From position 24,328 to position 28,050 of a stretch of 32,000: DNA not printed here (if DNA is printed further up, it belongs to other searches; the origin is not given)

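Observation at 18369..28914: SNF2 helicase + oversized Mod-like methyltransferase + Res-like helicase-nuclease (+ Fic): a restriction-like cassette that fits no canonical class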

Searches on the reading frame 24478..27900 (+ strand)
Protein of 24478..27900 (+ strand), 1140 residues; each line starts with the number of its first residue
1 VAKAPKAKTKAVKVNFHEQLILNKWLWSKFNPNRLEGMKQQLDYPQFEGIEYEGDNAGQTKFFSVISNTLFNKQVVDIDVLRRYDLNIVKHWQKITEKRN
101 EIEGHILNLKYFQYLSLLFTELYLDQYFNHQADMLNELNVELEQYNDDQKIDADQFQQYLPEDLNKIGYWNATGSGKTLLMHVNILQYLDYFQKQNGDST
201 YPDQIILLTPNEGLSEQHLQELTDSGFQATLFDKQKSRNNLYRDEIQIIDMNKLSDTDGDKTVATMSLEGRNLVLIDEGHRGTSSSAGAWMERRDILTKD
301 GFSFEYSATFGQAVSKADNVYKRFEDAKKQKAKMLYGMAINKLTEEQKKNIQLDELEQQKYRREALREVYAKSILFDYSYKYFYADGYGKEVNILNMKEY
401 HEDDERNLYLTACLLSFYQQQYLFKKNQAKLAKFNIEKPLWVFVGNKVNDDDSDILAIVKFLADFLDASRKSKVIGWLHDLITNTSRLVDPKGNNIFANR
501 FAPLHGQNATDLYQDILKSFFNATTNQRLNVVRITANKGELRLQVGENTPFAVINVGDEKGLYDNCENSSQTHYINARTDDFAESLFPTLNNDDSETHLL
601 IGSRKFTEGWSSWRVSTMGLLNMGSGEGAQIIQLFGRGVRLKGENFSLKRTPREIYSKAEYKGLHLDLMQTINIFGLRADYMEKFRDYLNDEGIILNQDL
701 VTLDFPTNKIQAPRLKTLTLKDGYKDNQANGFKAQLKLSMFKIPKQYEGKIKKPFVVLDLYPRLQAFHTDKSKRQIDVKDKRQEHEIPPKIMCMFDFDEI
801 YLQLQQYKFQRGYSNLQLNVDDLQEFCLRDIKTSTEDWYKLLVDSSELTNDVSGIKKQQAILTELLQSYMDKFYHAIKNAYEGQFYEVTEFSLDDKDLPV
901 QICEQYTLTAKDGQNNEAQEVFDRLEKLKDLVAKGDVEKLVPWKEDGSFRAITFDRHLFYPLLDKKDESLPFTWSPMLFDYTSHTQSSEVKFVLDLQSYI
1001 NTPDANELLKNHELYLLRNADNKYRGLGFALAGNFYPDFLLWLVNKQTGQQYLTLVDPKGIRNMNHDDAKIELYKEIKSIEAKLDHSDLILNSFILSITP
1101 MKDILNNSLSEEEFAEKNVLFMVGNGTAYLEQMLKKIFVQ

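Call 3: search_protein_families(library=padloc, proteins=[window:24478-27900:+], max_evalue=0.001)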
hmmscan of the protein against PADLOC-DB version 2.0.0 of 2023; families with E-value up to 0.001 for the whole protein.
window:24478-27900:+ (1140 aa): 1 family
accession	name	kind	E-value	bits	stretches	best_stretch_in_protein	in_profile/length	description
PDLC03654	REase_III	-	0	1264.3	1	8-1136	17-1126/1154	Type III restriction enzyme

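Call 4: search_protein_families(library=pfam, proteins=[window:24478-27900:+], max_evalue=0.01)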
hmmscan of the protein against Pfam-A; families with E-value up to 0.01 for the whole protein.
window:24478-27900:+ (1140 aa): 3 families
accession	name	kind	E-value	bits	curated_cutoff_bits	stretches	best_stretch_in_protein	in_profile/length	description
PF04851.21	ResIII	-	1.8e-09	38.1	22.5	1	131-290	8-143/164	Type III restriction enzyme, res subunit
PF00270.35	DEAD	-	9.7e-08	32.4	26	1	172-313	22-163/167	DEAD/DEAH box helicase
PF18766.7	SWI2_SNF2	-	7.9e-07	29.4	26.7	1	165-292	18-140/221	SWI2/SNF2 ATPase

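Call 5: search_protein_families(library=ncbifam, proteins=[window:24478-27900:+], max_evalue=0.001)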
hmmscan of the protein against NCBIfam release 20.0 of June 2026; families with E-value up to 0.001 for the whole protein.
window:24478-27900:+ (1140 aa): 0 families

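Call 9: find_homologous_proteins(query=window:24478-27900:+, max_evalue=1e-10)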
Query window:24478-27900:+ (1140 aa): 8000 proteins with E <= 1e-10 among 8000 candidates; the best 120 are listed.
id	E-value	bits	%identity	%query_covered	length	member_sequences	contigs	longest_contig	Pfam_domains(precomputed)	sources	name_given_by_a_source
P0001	0.0e+0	2505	96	100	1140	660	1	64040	PF00270.36,PF18766.8,PF04851.22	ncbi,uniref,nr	ncbi:DEAD/DEAH box helicase family protein [Acinetobacter sp.]|uniref:DEAD/DEAH box helicase family 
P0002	0.0e+0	2059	79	100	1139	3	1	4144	PF00270.36,PF18766.8,PF04851.22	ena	-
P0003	0.0e+0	1950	75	100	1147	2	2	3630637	PF00270.36,PF18766.8,PF04851.22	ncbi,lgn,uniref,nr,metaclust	ncbi:type III restriction endonuclease subunit R [Acinetobacter sp. WCHAc010034]|uniref:DEAD/DEAH bo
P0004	0.0e+0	1949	75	100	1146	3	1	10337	PF00270.36,PF18766.8,PF04851.22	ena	-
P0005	0.0e+0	1755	69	100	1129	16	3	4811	PF00270.36,PF18766.8,PF04851.22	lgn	-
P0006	0.0e+0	1748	67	100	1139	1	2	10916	PF00270.36,PF18766.8,PF04851.22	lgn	-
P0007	0.0e+0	1739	67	100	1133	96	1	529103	PF00270.36,PF18766.8,PF04851.22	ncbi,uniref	ncbi:DEAD/DEAH box helicase family protein [Psychrobacter sp. T6-5]|uniref:DEAD/DEAH box helicase fa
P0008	0.0e+0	1723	66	100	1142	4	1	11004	PF00270.36,PF18766.8,PF04851.22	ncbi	-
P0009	0.0e+0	1721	68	99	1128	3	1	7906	PF00270.36,PF18766.8,PF04851.22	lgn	-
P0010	0.0e+0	1711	67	100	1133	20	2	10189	PF04851.22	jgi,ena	-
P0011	0.0e+0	1710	67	100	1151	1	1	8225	PF00270.36,PF18766.8,PF04851.22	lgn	-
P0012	0.0e+0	1710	67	99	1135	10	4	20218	PF00270.36,PF04851.22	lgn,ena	-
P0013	0.0e+0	1705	66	100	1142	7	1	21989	PF00270.36,PF04851.22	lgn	-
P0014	0.0e+0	1687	66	99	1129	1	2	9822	PF18766.8,PF04851.22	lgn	-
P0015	0.0e+0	1615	63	100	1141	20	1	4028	PF00270.36,PF18766.8,PF04851.22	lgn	-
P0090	0.0e+0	1207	52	100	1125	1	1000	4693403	PF04851.22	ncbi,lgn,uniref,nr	ncbi:type III restriction endonuclease subunit R [Salmonella enterica subsp. enterica serovar Rubisl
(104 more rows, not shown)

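Call 10: find_encoding_contigs(protein=P0090, flank=10000, max_places=4)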
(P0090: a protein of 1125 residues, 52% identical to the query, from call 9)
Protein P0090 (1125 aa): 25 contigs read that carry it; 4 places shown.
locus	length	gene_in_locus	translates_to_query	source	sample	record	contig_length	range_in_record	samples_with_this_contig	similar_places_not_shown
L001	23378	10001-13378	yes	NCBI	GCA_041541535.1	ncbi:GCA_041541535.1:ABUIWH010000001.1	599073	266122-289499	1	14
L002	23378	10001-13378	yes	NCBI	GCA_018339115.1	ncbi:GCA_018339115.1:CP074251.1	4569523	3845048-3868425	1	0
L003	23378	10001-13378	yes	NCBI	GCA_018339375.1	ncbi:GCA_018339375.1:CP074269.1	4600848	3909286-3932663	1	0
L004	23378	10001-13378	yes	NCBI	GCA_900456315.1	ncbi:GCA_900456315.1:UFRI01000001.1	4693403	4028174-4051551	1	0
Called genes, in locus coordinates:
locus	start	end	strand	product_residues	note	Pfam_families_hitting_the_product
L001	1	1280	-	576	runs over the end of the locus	PF01926:MMR_HSR1, PF00350:Dynamin_N, PF18709:DLP_helical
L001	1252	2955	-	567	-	-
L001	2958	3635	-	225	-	-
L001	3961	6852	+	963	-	PF00176:SNF2-rel_dom, PF00270:DEAD, PF04851:ResIII, PF00271:Helicase_C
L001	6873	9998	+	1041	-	PF01555:N6_N4_Mtase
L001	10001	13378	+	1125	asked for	PF04851:ResIII (weak)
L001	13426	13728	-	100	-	-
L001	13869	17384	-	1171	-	PF01443:Viral_helicase1 (faint), PF13086:AAA_11, PF13245:AAA_19 (faint), PF13604:AAA_30 (faint), PF13087:AAA_12, PF13091:PLDc_2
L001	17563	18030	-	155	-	PF13356:Arm-DNA-bind_3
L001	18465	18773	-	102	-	PF01845:CcdB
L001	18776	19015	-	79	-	PF07362:CcdA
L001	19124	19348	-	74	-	-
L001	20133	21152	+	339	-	PF08240:ADH_N, PF01262:AlaDh_PNT_C (weak), PF02826:2-Hacid_dh_C (weak), PF00107:ADH_zinc_N, PF13602:ADH_zinc_N_2 (weak)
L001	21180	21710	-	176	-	PF01202:SKI (weak)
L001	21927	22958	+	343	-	PF08240:ADH_N, PF16912:Glu_dehyd_C, PF00107:ADH_zinc_N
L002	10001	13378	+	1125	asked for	PF04851:ResIII (weak)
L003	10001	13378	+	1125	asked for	PF04851:ResIII (weak)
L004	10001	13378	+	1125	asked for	PF04851:ResIII (weak)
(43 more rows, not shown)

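Call 11: find_encoding_contigs(protein=P0007, flank=10000, max_places=2)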
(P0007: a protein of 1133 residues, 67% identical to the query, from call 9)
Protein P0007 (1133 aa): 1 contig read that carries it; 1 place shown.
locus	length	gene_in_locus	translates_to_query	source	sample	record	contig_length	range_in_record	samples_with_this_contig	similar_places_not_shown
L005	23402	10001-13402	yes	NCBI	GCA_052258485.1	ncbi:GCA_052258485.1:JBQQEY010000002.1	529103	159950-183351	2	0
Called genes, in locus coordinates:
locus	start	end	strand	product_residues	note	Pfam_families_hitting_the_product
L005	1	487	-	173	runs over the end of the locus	-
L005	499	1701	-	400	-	PF02463:SMC_N (weak), PF13304:AAA_21, PF13175:AAA_15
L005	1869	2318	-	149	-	-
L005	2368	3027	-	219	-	-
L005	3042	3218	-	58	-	-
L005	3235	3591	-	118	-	PF01844:HNH, PF14279:HNH_5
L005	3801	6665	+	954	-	PF00176:SNF2-rel_dom, PF00270:DEAD, PF04851:ResIII, PF00271:Helicase_C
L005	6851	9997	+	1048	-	PF01555:N6_N4_Mtase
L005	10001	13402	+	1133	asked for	PF04851:ResIII, PF18766:SWI2_SNF2 (weak), PF00270:DEAD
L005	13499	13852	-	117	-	-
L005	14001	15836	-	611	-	PF03235:GmrSD_N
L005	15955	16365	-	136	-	PF11697:DUF3293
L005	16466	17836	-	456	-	PF13356:Arm-DNA-bind_3, PF22022:Phage_int_M, PF00589:Phage_integrase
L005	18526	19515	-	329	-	PF02634:FdhD-NarQ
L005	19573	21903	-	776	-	PF00384:Molybdopterin, PF01568:Molydop_binding (faint)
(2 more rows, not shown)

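Call 19: find_related_loci(query=A1, collection=genome_contigs, flank=10000)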
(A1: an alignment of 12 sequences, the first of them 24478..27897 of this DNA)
Query A1 (1140 aa) in genome_contigs; peptide patterns used: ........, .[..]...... (x = any residue, [..] = any of these).
600 stretches matched a pattern (row limit reached: there are more); 594 encode a relative of the query (tblastn E <= 1e-3); the best 80 are kept; 80 distinct loci.
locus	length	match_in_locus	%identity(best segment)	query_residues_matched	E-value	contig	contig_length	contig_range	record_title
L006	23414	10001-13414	95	1-1138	0e+0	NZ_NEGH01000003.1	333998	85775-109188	Acinetobacter sp. ANC 4558 Contig3, whole genome shotgun sequence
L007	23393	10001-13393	68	4-1138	0e+0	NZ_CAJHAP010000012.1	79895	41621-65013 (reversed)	Psychrobacter okhotskensis isolate Psychrobacter okhotskensis MD17, whole genome shotgun sequence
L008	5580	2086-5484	62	2-1138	0e+0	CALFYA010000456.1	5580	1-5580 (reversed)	MAG TPA_asm: uncultured Moraxellaceae bacterium isolate SRR6231156_bin.38_CONCOCT_v1.1_MAG genome assembly, contig: ERZ6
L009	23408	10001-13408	64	6-1139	0e+0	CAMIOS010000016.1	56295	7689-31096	MAG: uncultured Enhydrobacter sp. isolate BsmyhcVZPN_bin.1.MAG genome assembly, contig: NODE_16_length_56295_cov_30.9997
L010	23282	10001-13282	51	14-1137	0e+0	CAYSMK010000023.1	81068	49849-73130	MAG TPA_asm: uncultured Geobacter sp. isolate binchicken_co269_58 genome assembly, contig: NODE_287_length_81068_cov_237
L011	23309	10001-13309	49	1-1139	0e+0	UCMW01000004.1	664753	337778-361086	Rhizobiales bacterium isolate R1607_A genome assembly, contig: contig_4, whole genome shotgun sequence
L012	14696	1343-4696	52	2-1139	0e+0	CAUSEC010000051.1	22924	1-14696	MAG TPA_asm: uncultured Enterobacteriaceae bacterium isolate ERR9969157_bin.6_MetaWRAP_v1.3_MAG genome assembly, contig:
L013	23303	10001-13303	50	7-1137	0e+0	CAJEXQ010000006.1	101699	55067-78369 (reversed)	MAG: uncultured Chlorobiaceae bacterium isolate RF-1857-SP43-464-H3_S9 genome assembly, contig: NODE_6_length_101699_cov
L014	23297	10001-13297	51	14-1139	0e+0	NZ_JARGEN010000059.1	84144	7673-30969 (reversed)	Curvibacter soli strain H39-3-26 platanus_K_17_124_59, whole genome shotgun sequence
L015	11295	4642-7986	50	1-1137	0e+0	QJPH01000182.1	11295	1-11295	MAG: Candidatus Methylumidiphilus alinenensis isolate AMbin10 contig10384, whole genome shotgun sequence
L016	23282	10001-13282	51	14-1134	0e+0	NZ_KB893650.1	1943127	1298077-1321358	Kangiella aquimarina DSM 16071 B158DRAFT_scaffold_0.1, whole genome shotgun sequence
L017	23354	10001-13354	50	4-1137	0e+0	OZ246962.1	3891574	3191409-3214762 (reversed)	MAG: Endozoicomonas sp. isolate 6882c0ec-832b-4062-ba84-d61c2ea044f2 genome assembly, chromosome: 1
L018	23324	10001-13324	50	1-1136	0e+0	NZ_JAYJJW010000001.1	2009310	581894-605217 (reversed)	Alteriqipengyuania sp. WL0013 NODE_1_length_2009310_cov_91.929609, whole genome shotgun sequence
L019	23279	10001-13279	51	15-1137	0e+0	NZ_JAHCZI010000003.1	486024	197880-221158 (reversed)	Geobacter hydrogenophilus strain DSM 13691 NODE_3_length_486024_cov_240.570169, whole genome shotgun sequence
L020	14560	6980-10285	50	12-1137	0e+0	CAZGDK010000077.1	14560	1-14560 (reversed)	MAG TPA_asm: uncultured Smithella sp. isolate SRP263991_co7_550 genome assembly, contig: NODE_7571_length_14560_cov_9.90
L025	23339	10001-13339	50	1-1139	0e+0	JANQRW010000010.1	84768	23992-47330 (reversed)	MAG: Marinicella sp. isolate IP29b_bin.79 k99_3238263, whole genome shotgun sequence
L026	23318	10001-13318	50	8-1137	0e+0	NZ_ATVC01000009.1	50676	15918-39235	Aquaspirillum serpens DSM 68 G465DRAFT_scaffold00009.9_C, whole genome shotgun sequence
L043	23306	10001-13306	47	4-1140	0e+0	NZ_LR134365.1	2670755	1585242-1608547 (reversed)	Cardiobacterium hominis strain NCTC10426 chromosome 1, complete sequence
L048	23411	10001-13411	47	1-1135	0e+0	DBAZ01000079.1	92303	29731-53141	MAG TPA_asm: Tepidimonas sp. UBA997 UBA997_contig_221, whole genome shotgun sequence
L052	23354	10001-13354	48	13-1138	0e+0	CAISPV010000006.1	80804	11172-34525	MAG: uncultured Desulfobulbaceae bacterium isolate MJ-2014_bin-0326 genome assembly, contig: bin-0326:006/124, whole gen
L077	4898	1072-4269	38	13-1140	0e+0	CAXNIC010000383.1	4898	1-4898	MAG: Alphaproteobacteria bacterium isolate LH-05nov19-173 genome assembly, contig: LH-05nov19-C47043, whole genome shotg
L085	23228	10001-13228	37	2-1139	0e+0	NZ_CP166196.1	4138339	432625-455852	Asticcacaulis solisilvae strain CGM1-3EN(T) chromosome, complete genome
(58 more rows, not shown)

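Call 21: search_solved_structures(query=window:24478-27897:+, max_evalue=1)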
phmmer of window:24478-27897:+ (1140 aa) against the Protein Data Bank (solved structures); distinct sequences matched with E-value up to 1: 0.

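Call 24: search_solved_structures(query=A1, max_evalue=10)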
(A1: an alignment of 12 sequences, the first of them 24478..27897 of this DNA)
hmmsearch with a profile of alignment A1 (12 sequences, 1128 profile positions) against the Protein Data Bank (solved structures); distinct sequences matched with E-value up to 10: 1.
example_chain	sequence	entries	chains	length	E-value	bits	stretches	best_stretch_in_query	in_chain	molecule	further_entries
7o0i_B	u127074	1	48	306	0.29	12.2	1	845-953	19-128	Anti-anti-sigma factor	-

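Call 40: search_protein_families(library=pfam, proteins=[L026:805-4212:+, L026:4218-4733:+, L026:4782-5630:+, L026:8890-9987:+, L048:8150-9355:+, L048:9355-9996:+, L052:8965-9999:+, L025:3840-4844:+, L085:5808-6416:+], max_evalue=0.001)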
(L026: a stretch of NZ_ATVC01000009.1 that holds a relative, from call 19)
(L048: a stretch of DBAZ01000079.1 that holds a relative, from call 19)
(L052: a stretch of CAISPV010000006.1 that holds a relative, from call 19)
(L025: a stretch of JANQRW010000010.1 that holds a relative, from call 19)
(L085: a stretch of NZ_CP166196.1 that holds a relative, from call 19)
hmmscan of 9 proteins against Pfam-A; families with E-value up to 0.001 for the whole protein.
L026:805-4212:+ (1136 aa): 7 families
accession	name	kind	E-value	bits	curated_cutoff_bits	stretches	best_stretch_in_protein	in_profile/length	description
PF03461.20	TRCF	-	3.2e-28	98.4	25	1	1000-1091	2-93/95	TRCF domain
PF00270.35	DEAD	-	1.6e-25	90.2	26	1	597-758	1-164/167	DEAD/DEAH box helicase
PF17757.6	UvrB_inter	-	1.7e-23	83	22.9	1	130-217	3-91/91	UvrB interaction domain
PF00271.37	Helicase_C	-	3.2e-20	72.9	23.5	1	797-901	6-109/110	Helicase conserved C-terminal domain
PF21132.2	MFD_D3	-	1.3e-17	63.9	21.8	1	370-444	1-73/73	MFD, D3 domain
PF02559.22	CarD_TRCF_RID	-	5.9e-16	58.7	23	1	474-527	3-56/57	CarD-like/TRCF RID domain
PF04851.21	ResIII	-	1.1e-10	42.1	22.5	1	598-753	6-162/164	Type III restriction enzyme, res subunit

L026:4218-4733:+ (172 aa): 2 families
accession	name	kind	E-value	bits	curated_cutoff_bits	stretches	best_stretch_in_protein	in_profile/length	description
PF04307.19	YdjM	-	1e-32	113.5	29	1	1-149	1-146/176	YdjM inner membrane protein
PF00882.24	Zn_dep_PLPC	-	6.8e-05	23.3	26.8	1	26-111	22-96/167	Zinc dependent phospholipase C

L026:4782-5630:+ (283 aa): 1 family
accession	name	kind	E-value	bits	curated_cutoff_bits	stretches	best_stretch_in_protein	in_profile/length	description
PF13640.12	2OG-FeII_Oxy_3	-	3.9e-16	60.2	27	1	174-278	1-98/98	2OG-Fe(II) oxygenase superfamily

L026:8890-9987:+ (366 aa): 2 families
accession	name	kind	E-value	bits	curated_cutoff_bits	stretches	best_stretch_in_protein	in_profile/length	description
PF06250.17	YhcG_C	-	2.6e-57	193.5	32.5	1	189-342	3-156/157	YhcG PDDEXK nuclease domain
PF17761.7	DUF1016_N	-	3.4e-43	147.5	32.8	1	28-161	2-137/137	DUF1016 N-terminal domain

L048:8150-9355:+ (402 aa): 6 families
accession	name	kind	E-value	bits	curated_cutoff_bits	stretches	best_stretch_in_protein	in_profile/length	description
PF13304.12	AAA_21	-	5.3e-30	106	27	1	42-332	1-304/304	AAA domain, putative AbiEii toxin, Type IV TA system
PF13175.12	AAA_15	-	1.9e-18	67.7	32.1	2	20-118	3-82/374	AAA ATPase domain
PF02463.25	SMC_N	-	1.5e-10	41.3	40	1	20-331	2-202/220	RecF/RecN/SMC N terminal domain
PF13476.12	AAA_23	-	2.8e-08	35.1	27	1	22-66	1-45/201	AAA domain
PF11398.14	DUF2813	-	3.6e-07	30.3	21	0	21-69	4-48/372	Protein of unknown function (DUF2813)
PF00005.33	ABC_tran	-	0.00037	21.6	25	0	40-61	11-32/137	ABC transporter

L048:9355-9996:+ (214 aa): 1 family
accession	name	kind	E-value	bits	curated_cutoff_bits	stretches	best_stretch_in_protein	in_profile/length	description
PF14103.11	DUF4276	-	1.3e-44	153.2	30.2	1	8-209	1-191/192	Domain of unknown function (DUF4276)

L052:8965-9999:+ (345 aa): 3 families
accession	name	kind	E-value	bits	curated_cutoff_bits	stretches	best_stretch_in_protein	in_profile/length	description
PF06250.17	YhcG_C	-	1.6e-57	194.2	32.5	1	170-324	2-156/157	YhcG PDDEXK nuclease domain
PF17761.7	DUF1016_N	-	3.8e-44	150.6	32.8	1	10-143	2-137/137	DUF1016 N-terminal domain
PF17762.8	HTH_ParB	-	0.00091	19.8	22.6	0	95-138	56-99/102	ParB HTH domain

L025:3840-4844:+ (335 aa): 1 family
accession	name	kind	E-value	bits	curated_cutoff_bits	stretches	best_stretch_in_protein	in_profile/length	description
PF00501.34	AMP-binding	-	7.4e-08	32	29.9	1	91-164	251-330/384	AMP-binding enzyme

L085:5808-6416:+ (203 aa): 0 families
